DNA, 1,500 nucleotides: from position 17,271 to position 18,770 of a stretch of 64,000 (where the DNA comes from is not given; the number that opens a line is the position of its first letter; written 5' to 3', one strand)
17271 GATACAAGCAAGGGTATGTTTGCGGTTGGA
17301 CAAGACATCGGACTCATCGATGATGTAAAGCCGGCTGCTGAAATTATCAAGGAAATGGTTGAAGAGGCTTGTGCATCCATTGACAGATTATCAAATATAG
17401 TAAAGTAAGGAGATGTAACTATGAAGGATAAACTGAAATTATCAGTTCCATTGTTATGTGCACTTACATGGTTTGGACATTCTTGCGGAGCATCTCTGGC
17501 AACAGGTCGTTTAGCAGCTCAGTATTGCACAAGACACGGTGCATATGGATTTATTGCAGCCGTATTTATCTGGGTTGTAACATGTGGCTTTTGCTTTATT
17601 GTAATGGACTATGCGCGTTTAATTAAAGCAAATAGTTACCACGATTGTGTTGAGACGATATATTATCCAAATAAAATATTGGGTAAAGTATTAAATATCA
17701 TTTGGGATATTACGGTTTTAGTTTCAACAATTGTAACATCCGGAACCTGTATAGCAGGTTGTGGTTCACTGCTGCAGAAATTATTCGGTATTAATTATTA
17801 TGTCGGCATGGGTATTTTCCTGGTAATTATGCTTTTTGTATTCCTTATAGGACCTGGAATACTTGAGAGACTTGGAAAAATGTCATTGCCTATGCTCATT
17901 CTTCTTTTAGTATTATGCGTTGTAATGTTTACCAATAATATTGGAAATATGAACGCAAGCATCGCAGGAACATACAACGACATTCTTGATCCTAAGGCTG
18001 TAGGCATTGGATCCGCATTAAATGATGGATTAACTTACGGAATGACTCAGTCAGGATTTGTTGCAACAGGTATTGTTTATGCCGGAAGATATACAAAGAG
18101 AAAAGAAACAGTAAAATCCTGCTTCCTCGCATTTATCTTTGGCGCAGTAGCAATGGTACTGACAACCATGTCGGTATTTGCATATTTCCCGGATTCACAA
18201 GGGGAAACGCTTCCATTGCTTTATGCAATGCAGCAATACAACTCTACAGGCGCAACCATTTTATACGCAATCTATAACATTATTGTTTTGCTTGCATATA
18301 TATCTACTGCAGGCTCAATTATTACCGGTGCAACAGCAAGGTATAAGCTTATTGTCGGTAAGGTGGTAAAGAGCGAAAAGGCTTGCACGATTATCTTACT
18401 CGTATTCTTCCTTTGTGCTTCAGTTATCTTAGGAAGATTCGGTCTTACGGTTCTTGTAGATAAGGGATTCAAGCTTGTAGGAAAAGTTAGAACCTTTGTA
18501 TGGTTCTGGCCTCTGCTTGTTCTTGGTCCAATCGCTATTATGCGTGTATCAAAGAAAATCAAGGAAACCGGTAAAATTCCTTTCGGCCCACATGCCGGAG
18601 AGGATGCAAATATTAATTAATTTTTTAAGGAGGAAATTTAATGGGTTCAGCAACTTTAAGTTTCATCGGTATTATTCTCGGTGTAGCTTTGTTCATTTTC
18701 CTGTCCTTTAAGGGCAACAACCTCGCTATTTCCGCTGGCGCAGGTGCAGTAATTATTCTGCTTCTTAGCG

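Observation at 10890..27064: Sigma-54-activated acyl-CoA island with two CaiB-type transferases, two ACADs plus EtfBA, two extra ene-reductase types and three importers, but no nameable substrate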

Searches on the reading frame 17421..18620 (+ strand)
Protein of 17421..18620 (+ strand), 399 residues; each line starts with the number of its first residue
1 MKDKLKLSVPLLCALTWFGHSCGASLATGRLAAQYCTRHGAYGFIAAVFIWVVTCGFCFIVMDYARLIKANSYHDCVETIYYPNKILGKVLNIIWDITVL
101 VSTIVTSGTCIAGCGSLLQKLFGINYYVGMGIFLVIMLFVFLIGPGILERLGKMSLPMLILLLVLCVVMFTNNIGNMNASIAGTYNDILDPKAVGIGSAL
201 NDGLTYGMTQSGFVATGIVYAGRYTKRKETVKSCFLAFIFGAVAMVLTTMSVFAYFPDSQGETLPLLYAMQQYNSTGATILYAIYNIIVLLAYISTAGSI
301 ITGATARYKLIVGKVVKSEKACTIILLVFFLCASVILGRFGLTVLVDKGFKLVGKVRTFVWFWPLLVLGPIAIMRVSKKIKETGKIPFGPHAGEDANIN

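Call 3: search_protein_families(library=pfam, proteins=[window:17421-18620:+])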
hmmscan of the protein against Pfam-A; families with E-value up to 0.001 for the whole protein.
window:17421-18620:+ (399 aa): 0 families

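Call 5: search_protein_families(library=ncbifam, proteins=[window:17421-18620:+], max_evalue=0.00001)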
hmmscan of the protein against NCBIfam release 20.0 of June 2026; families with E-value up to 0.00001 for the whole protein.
window:17421-18620:+ (399 aa): 0 families

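Call 9: search_protein_families(library=ncbifam, proteins=[window:17421-18620:+], max_evalue=0.1)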
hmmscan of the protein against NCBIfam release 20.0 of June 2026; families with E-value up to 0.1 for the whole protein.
window:17421-18620:+ (399 aa): 0 families

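Call 18: find_homologous_proteins(query=window:17421-18620:+, max_evalue=0.001)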
Query window:17421-18620:+ (399 aa): 18 proteins with E <= 0.001 among 8000 candidates.
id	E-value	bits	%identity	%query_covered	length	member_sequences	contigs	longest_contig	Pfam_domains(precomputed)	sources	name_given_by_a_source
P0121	8.3e-260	880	100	100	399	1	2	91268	-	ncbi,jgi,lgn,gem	-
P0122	1.0e-137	478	52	98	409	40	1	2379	-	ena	-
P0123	1.7e-135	470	53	97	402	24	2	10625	-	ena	-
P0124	2.5e-135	470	51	100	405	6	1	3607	-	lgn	-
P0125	9.2e-135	468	51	99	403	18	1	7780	-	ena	-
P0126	4.8e-134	465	51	99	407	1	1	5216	-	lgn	-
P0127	6.5e-134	465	51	99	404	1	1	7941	-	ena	-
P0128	8.6e-134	465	51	100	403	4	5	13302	-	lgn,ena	-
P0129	2.3e-132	460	52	97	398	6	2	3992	-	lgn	-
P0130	4.5e-131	456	51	97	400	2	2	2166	-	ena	-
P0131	4.1e-130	453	50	96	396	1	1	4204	-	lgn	-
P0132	1.4e-128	448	49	97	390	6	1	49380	-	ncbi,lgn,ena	-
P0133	2.0e-128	447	48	99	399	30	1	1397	-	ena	-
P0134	5.8e-126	439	49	98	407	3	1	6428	-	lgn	-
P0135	2.9e-125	437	50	97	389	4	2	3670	-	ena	-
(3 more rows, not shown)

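Call 19: find_encoding_contigs(protein=P0132, flank=10000, max_places=2)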
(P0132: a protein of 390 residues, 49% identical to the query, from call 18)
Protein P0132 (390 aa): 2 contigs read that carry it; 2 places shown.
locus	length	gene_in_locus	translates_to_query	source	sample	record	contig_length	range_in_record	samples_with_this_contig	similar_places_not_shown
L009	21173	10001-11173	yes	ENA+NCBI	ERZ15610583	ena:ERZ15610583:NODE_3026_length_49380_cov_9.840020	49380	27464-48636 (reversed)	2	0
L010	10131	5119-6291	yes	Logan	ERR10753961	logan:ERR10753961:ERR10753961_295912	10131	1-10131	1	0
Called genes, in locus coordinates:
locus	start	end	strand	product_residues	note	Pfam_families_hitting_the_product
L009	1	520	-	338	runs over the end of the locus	PF00710:Asparaginase, PF17763:Asparaginase_C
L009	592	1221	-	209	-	-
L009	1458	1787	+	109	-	PF01325:Fe_dep_repress (weak), PF12802:MarR_2, PF01047:MarR, PF14947:HTH_45 (weak), PF01978:TrmB (weak), PF09339:HTH_IclR (weak), PF13412:HTH_24 (weak), PF22194:WHD_F93 (weak), +2 more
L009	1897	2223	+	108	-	PF10087:DUF2325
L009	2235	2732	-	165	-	PF10688:Imp-YgjV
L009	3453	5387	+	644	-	PF06506:PrpR_N, PF00158:Sigma54_activat, PF07724:AAA_2 (weak), PF14532:Sigma54_activ_2, PF07728:AAA_5 (weak), PF25601:AAA_lid_14, PF02954:HTH_8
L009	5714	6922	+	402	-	PF02515:CoA_transf_3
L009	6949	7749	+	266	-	PF00378:ECH_1, PF16113:ECH_2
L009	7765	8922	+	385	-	PF02771:Acyl-CoA_dh_N, PF02770:Acyl-CoA_dh_M, PF00441:Acyl-CoA_dh_1, PF22924:ACOX_C_alpha1 (faint), PF08028:Acyl-CoA_dh_2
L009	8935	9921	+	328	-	PF00478:IMPDH (weak), PF03060:NMO, PF00977:His_biosynth (weak), PF01070:FMN_dh (weak)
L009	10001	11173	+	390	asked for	-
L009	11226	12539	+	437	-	PF02447:GntP_permease (weak)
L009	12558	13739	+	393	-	PF02515:CoA_transf_3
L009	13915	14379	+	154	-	PF12802:MarR_2 (weak)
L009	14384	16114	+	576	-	PF00664:ABC_membrane, PF00005:ABC_tran, PF02463:SMC_N (faint)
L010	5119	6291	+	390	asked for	-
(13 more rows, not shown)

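Call 20: find_encoding_contigs(protein=P0128, flank=10000, max_places=3)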
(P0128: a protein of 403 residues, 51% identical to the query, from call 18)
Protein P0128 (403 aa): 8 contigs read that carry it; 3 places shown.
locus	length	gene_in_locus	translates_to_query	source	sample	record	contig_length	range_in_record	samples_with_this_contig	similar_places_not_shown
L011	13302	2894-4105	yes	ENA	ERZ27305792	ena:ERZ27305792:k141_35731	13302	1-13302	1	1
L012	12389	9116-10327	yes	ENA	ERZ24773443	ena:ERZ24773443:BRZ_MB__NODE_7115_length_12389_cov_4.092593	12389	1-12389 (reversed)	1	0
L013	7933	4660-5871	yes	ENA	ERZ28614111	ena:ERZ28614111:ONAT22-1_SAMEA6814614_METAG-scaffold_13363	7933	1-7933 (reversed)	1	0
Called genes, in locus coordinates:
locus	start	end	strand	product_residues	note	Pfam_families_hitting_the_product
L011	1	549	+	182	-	?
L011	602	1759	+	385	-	PF02771:Acyl-CoA_dh_N, PF02770:Acyl-CoA_dh_M, PF00441:Acyl-CoA_dh_1, PF08028:Acyl-CoA_dh_2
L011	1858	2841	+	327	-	PF00478:IMPDH (weak), PF03060:NMO, PF01070:FMN_dh, PF00977:His_biosynth (weak)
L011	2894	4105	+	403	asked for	-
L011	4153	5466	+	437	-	-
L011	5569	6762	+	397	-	PF02515:CoA_transf_3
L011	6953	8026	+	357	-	PF00724:Oxidored_FMN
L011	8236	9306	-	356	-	PF03460:NIR_SIR_ferr, PF13187:Fer4_9 (faint), PF01077:NIR_SIR, PF12797:Fer4_2 (faint), PF12838:Fer4_7, PF00037:Fer4 (weak), PF14697:Fer4_21 (weak)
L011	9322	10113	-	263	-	PF00175:NAD_binding_1, PF10418:DHODB_Fe-S_bind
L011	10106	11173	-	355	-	PF13187:Fer4_9 (faint), PF13237:Fer4_10 (faint), PF17179:Fer4_22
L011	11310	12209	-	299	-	PF00126:HTH_1, PF03466:LysR_substrate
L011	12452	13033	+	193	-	-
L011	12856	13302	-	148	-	?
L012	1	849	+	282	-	?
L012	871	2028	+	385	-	PF00266:Aminotran_5, PF01212:Beta_elim_lyase (weak)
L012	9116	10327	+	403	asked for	-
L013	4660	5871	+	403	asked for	-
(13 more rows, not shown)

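Call 25: find_related_loci(query=A1, collection=genome_contigs, flank=10000)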
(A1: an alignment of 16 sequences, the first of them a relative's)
Query A1 (399 aa) in genome_contigs; peptide patterns used: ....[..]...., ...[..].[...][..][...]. (x = any residue, [..] = any of these).
91 stretches matched a pattern; 3 encode a relative of the query (tblastn E <= 1e-3); 3 distinct loci.
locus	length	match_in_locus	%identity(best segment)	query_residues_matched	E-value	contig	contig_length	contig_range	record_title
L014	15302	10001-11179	52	1-393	3e-140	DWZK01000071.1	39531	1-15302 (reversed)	MAG TPA_asm: Candidatus Intestinimonas stercoravium isolate ChiBcolR2-622 ChiBcolR2__C46134_L39531_SAMN08009986, whole g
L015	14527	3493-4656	52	1-388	5e-140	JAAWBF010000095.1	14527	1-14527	MAG: Oscillospiraceae bacterium isolate ABMPRH_148_1 k141_666095, whole genome shotgun sequence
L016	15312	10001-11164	53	1-388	1e-132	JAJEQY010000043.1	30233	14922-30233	Intestinimonas aquisgranensis strain CLA-AA-H199 NODE_43_length_30233_cov_25.146372, whole genome shotgun sequence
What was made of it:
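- Tried and rejected: Only 3 species genomes were found (call 25).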

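Call 32: search_protein_families(library=pfam, alignment_id=A1, max_evalue=1)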
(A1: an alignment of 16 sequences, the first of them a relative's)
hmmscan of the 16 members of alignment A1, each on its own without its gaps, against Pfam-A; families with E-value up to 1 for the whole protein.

A. member 1, P0121 (399 aa): 3 families
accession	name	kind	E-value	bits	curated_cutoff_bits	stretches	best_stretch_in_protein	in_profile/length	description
PF06502.16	Equine_IAV_S2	-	0.034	14.7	21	1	256-292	16-52/67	Equine infectious anaemia virus S2 protein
PF23958.1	DUF7287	-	0.047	14.7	27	1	125-149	9-33/157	Family of unknown function (DUF7287)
PF13800.11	Sigma_reg_N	-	0.21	12.3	26.3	1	223-264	5-46/91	Sigma factor regulator N-terminal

B. families by the number of members that match (of 16 scanned): 10 families
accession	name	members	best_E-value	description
PF03222.19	Trp_Tyr_perm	10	0.00018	Tryptophan/tyrosine permease family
PF10754.15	DUF2569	2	0.0019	Protein of unknown function (DUF2569)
PF00474.23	SSF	2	0.13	Sodium:solute symporter family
PF20456.3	DUF6709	2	0.24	Family of unknown function (DUF6709)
PF00507.24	Oxidored_q4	1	0.029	NADH-ubiquinone/plastoquinone oxidoreductase, chain 3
PF06502.16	Equine_IAV_S2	1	0.034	Equine infectious anaemia virus S2 protein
PF23958.1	DUF7287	1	0.047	Family of unknown function (DUF7287)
PF09681.16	Phage_rep_org_N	1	0.19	N-terminal phage replisome organiser (Phage_rep_org_N)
PF13800.11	Sigma_reg_N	1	0.21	Sigma factor regulator N-terminal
PF19779.4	DUF6264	1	0.27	Family of unknown function (DUF6264)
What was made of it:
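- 17421..18620 (+): Mem1: secondary carrier of a family with no Pfam or NCBIfam model, LeuT/APC fold (399 aa). 10 of 16 relatives hit Trp_Tyr_perm weakly (call 32).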

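Call 38: search_protein_families(library=pfam, proteins=[L016:495-1688:+, L016:1697-2866:+, L014:2433-2825:+, L015:10394-12802:+], max_evalue=0.0001)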
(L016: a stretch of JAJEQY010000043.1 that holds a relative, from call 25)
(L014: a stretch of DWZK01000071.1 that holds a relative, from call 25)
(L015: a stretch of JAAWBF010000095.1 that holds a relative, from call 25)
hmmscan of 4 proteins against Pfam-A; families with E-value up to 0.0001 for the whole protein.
L016:495-1688:+ (397 aa): 0 families

L016:1697-2866:+ (389 aa): 2 families
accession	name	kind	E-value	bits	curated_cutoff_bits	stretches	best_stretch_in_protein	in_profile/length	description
PF00266.25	Aminotran_5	-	2e-81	274.2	21.5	1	9-379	2-371/371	Aminotransferase class-V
PF01212.27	Beta_elim_lyase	-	1.2e-06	28.5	27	1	36-225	19-219/288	Beta-eliminating lyase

L014:2433-2825:+ (130 aa): 0 families

L015:10394-12802:+ (802 aa): 3 families
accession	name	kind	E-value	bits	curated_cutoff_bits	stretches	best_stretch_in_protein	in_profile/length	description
PF00122.25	E1-E2_ATPase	-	1.2e-41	142.7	28.1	1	113-291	2-181/181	E1-E2 ATPase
PF00702.32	Hydrolase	-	4e-23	83.3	26.4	1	307-562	1-191/191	haloacid dehalogenase-like hydrolase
PF08282.18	Hydrolase_3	-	2.4e-05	24.6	20.9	1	534-583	195-244/255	haloacid dehalogenase-like hydrolase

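Call 64: predict_structure(alignment_id=A1)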
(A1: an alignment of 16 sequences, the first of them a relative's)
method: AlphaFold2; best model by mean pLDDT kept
length: 399 residues; sequences in the alignment: 16
mean_pLDDT: 80.8   pTM: 0.80
mean pLDDT of the five models: 80.8, 75.8, 75.3, 71.6, 71.6
residues with pLDDT >= 90: 34; 70-90: 319; 50-70: 34; < 50: 12
segments of 3 or more residues with pLDDT < 50: 1-4, 393-399
pLDDT, mean of each block of 10 residues (from residue 1): 60 81 62 74 77 84 86 80 82 87 89 89 91 89 71 82 88 88 80 74 77 68 83 88 85 85 84 77 85 85 85 86 91 92 84 81 81 87 70 45
secondary structure, 60 per line:
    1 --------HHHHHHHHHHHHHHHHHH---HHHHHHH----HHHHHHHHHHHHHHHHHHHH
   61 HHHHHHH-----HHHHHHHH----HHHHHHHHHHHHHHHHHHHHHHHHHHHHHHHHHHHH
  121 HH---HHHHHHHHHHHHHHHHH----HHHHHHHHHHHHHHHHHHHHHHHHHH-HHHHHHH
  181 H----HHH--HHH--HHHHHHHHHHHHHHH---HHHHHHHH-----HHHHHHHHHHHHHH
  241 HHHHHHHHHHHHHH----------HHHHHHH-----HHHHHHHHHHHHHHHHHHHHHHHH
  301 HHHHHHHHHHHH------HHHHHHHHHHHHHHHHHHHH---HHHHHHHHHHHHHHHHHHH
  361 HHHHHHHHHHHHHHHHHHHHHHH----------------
elements in order: H9-26 H30-36 H41-67 H73-80 H85-122 H126-142 H147-172 H174-181 H196-210 H214-221 H227-254 H265-271 H277-312 H319-338 H342-383
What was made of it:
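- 17421..18620 (+): AF2 model has pLDDT 80.8 (call 64).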

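Call 68: fold_search(model_id=the predicted structure, library=pdb)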
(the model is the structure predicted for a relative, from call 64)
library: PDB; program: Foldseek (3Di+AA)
matches with E <= 10: 670; with E <= 0.001: 224
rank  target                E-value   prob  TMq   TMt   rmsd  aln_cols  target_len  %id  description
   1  5j4i_A                6.9e-07  1.00  0.58  0.54   6.7       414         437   14  Crystal Structure of the L-arginine/agmatine antiporter from E. coli at 2.2 Angstroem resolution (released 2016-08-31)
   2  3ob6_B                7.2e-07  1.00  0.57  0.53  11.3       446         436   15  Structure of AdiC(N101A) in the open-to-out Arg+ bound conformation (released 2011-03-16)
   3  9a52_A                1.1e-06  1.00  0.68  0.67   8.4       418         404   15  Integrative model of YCSG-FABL by crosslinking MS and deep learning (released 2024-09-18)
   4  5j4n_B                1.8e-06  1.00  0.58  0.54  11.3       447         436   16  Crystal structure of the L-arginine/agmatine antiporter AdiC in complex with agmatine at 2.6 Angstroem resolution (released 2016-08-31)
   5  3ob6_A                4.1e-06  1.00  0.57  0.54  11.2       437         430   16  Structure of AdiC(N101A) in the open-to-out Arg+ bound conformation (released 2011-03-16)
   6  6f2g_A                4.7e-06  1.00  0.64  0.60   6.0       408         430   15  Bacterial asc transporter crystal structure in open to in conformation (released 2019-04-24)
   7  9bfk                  5.1e-06  1.00  0.66  0.55   4.9       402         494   16  Cryo-EM structure of human CHT1 in the ML352 bound state (released 2024-11-06)
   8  6c3i_B                5.5e-06  1.00  0.48  0.49  12.4       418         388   13  Crystal structure of the Deinococcus radiodurans Nramp/MntH divalent transition metal transporter G45R mutant in an in (released 2019-02-13)
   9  8zqq_A                6.3e-06  1.00  0.66  0.55   5.1       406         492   16  Human high-affinity choline transporter CHT1 bound to choline under NaCl condition, with sodium and chloride ions coor (released 2024-12-04)
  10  6cse_M                6.3e-06  1.00  0.60  0.56   7.4       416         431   13  Crystal structure of sodium/alanine symporter AgcS with L-alanine bound (released 2019-01-30)
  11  6d91                  6.6e-06  1.00  0.52  0.52  12.1       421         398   13  Crystal structure of the Deinococcus radiodurans Nramp/MntH divalent transition metal transporter in the outward-open, a (released 2019-02-13)
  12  7qoa_A                7.2e-06  1.00  0.63  0.63   4.8       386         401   13  Structure of CodB, a cytosine transporter in an outward-facing conformation (released 2022-07-13)
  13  9bfi                  8.1e-06  1.00  0.67  0.56   8.9       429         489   14  Cryo-EM structure of human CHT1 in the apo inward-open state (released 2024-11-06)
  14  8e6l                  8.1e-06  1.00  0.54  0.55   6.8       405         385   12  X-ray structure of the Deinococcus radiodurans Nramp/MntH divalent transition metal transporter D296A mutant in an inwar (released 2023-05-03)
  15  5m87                  8.5e-06  1.00  0.57  0.48  12.1       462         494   11  Crystal structure of Eremococcus coleocola manganese transporter (released 2017-01-11)
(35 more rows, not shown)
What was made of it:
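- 17421..18620 (+): Foldseek finds AdiC, BasC, CHT1 and AgcS with probability 1.0 (call 68).
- Mem1 has the fold of amino-acid, choline and agmatine carriers (call 68).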

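Call 98: search_protein_representatives(alignment_id=A1)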
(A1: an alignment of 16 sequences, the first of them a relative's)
Query: 16 sequences, 399 profile positions. Proteins with E-value up to 0.001 (for the whole library): 591; up to 1e-10: 205; up to 1e-30: 33. The best 150 are listed.
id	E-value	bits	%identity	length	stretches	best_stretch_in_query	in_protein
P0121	6.1e-190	647.7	-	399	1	1-397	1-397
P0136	7.6e-177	604.5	-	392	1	1-387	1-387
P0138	2.3e-137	474.5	-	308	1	1-246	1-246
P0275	1.8e-104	366.2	-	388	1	2-383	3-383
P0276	3.7e-84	299.3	-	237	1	154-382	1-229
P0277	1.1e-66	241.8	-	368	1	16-377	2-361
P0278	4.2e-63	230.0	-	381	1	8-383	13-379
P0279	5.9e-58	213.1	-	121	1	272-390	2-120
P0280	2.9e-57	210.8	-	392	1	3-379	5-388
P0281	1.8e-52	195.0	-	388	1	4-384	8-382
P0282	1.1e-49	185.8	-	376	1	4-377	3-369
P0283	1.6e-49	185.3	-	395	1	2-391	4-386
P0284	3.5e-47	177.6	-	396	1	4-384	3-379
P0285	7.2e-46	173.3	-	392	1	9-367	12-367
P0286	6.1e-45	170.2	-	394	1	3-374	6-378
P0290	5.7e-40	153.8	-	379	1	13-381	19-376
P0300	3.6e-32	128.2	-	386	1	3-378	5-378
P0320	2.4e-27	112.3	-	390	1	4-379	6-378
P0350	1.1e-22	97.0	-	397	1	14-374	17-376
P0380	1.3e-19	86.8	-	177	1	205-384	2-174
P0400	1.4e-16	76.9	-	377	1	14-381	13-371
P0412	2.6e-15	72.6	-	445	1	15-396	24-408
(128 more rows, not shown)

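Call 100: search_protein_families(library=ncbifam, proteins=[P0275, P0278, P0283, P0290, P0300, P0320, P0350, P0380, P0400, P0412], max_evalue=0.01)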
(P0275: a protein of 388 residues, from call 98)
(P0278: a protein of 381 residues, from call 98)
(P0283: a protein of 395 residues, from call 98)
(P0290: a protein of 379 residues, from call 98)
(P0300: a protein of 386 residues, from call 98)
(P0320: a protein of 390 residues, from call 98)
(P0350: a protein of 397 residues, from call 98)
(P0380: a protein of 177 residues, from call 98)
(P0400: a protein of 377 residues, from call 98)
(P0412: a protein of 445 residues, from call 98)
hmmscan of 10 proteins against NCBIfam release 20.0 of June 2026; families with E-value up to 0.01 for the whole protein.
P0275 (388 aa): 0 families

P0278 (381 aa): 0 families

P0283 (395 aa): 0 families

P0290 (379 aa): 0 families

P0300 (386 aa): 0 families

P0320 (390 aa): 0 families

P0350 (397 aa): 0 families

P0380 (177 aa): 0 families

P0400 (377 aa): 0 families

P0412 (445 aa): 0 families
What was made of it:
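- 17421..18620 (+): No Pfam or NCBIfam hit (calls 3, 9, 100).
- Checked: The 'YkvI-like' protein matches no Pfam or NCBIfam model (calls 3, 9, 32, 100).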
